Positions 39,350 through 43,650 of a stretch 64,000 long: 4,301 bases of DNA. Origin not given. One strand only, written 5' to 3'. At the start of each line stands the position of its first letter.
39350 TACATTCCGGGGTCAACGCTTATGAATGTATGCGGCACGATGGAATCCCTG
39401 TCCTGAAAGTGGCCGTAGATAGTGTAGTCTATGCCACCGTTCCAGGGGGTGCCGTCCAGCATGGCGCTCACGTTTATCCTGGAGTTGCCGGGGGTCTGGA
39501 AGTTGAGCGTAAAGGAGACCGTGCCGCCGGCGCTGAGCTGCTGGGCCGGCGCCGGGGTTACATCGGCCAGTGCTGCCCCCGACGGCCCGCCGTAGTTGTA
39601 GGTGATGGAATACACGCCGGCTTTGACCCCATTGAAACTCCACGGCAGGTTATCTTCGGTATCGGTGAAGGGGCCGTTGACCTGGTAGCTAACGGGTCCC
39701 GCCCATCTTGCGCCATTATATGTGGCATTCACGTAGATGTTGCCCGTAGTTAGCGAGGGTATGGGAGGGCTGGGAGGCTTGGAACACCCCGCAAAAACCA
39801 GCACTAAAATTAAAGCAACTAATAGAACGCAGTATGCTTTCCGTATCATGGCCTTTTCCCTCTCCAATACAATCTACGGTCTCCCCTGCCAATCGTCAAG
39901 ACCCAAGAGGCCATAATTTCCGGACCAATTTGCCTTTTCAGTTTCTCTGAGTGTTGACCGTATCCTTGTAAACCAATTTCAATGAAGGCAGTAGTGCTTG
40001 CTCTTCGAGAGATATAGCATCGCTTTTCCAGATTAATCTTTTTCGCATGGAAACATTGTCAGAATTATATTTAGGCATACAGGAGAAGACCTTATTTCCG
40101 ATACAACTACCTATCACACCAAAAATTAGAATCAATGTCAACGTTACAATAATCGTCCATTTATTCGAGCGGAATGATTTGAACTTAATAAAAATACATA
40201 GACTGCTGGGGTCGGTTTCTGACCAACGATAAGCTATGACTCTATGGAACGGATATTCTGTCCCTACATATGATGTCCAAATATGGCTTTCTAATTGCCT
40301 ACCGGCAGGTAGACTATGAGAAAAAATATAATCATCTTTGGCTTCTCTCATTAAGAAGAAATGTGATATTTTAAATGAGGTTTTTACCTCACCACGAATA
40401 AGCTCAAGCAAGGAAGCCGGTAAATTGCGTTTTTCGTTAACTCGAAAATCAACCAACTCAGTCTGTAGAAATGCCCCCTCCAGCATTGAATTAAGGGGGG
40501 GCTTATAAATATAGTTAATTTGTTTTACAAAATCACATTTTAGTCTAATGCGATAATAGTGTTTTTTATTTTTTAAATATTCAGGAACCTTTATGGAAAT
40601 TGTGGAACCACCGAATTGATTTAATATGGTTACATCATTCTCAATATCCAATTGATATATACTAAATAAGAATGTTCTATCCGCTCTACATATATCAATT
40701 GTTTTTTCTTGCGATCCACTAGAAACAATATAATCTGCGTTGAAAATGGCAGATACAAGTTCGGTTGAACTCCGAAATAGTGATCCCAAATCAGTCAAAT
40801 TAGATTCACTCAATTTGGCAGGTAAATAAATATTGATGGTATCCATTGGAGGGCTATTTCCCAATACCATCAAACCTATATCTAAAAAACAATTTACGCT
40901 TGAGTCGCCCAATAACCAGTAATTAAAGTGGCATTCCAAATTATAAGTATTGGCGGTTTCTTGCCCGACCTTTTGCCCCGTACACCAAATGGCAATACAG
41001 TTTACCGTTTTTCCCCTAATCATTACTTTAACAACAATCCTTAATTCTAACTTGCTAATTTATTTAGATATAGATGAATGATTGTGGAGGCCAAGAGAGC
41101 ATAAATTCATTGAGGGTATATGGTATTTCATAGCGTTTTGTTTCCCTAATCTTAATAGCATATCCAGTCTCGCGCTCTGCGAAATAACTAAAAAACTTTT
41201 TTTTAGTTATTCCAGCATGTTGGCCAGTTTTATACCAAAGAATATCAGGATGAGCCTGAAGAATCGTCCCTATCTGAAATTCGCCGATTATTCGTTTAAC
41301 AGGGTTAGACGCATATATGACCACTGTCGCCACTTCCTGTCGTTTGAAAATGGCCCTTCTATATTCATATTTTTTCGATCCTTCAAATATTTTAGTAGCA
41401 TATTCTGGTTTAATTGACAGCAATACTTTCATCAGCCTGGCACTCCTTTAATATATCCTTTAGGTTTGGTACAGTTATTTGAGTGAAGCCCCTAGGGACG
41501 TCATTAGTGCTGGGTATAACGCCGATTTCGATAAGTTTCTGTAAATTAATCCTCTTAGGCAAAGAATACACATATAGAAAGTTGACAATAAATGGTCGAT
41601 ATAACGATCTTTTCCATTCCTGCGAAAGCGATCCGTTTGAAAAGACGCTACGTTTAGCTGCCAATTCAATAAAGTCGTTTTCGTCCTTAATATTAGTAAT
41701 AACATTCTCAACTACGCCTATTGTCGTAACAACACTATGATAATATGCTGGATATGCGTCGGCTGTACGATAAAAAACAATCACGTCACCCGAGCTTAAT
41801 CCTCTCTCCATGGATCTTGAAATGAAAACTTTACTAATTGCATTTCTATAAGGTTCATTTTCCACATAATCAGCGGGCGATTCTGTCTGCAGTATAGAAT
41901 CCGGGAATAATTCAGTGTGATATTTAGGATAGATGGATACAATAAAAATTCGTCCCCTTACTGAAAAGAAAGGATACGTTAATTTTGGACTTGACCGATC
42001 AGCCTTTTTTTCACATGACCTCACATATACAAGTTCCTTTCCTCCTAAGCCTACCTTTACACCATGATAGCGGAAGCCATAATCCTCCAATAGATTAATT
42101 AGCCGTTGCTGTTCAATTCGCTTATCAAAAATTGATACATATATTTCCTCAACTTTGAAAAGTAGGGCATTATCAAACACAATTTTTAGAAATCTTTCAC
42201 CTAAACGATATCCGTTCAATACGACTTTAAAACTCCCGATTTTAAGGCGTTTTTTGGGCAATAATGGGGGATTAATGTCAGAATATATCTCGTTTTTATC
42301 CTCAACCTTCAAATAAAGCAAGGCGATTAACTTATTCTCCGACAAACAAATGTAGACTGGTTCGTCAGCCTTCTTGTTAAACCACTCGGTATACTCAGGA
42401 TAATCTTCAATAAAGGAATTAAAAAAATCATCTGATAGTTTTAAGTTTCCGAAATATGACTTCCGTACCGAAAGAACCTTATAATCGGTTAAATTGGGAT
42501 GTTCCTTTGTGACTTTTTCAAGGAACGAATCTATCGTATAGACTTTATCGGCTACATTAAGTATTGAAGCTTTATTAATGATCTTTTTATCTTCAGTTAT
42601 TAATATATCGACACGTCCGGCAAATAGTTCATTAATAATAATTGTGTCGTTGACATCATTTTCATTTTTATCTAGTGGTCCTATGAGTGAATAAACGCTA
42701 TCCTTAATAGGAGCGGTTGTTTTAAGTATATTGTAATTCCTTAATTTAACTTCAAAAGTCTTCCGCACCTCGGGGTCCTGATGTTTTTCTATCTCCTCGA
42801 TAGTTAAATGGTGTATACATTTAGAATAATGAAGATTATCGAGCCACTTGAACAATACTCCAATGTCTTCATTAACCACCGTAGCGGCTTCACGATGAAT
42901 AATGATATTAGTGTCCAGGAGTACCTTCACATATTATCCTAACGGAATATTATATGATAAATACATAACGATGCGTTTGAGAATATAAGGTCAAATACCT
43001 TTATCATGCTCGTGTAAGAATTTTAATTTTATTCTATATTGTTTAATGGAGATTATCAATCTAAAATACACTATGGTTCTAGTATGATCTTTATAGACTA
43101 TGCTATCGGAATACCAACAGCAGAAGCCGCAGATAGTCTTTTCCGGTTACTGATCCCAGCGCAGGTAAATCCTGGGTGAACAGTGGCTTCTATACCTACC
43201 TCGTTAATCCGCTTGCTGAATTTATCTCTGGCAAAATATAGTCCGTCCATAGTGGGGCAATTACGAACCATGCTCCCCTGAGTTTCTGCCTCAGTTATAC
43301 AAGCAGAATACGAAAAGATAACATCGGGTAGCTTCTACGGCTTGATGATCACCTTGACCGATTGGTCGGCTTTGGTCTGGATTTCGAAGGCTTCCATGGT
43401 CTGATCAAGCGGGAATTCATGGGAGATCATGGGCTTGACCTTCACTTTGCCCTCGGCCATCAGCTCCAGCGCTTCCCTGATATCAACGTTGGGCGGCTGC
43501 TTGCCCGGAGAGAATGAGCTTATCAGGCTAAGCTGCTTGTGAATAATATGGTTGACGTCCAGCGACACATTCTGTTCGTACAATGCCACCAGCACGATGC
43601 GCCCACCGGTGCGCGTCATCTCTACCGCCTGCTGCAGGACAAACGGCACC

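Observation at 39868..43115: AT-rich island carrying a PIN/EVE-like + ASCH + membrane-protein operon: candidate modified-nucleic-acid-sensing defence module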

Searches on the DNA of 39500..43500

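Call 83: search_rna_families(source=window, start=39500, end=43500, threshold=evalue, max_evalue=0.1)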
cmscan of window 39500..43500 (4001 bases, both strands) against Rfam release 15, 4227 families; matches with E-value up to 0.1: 0.
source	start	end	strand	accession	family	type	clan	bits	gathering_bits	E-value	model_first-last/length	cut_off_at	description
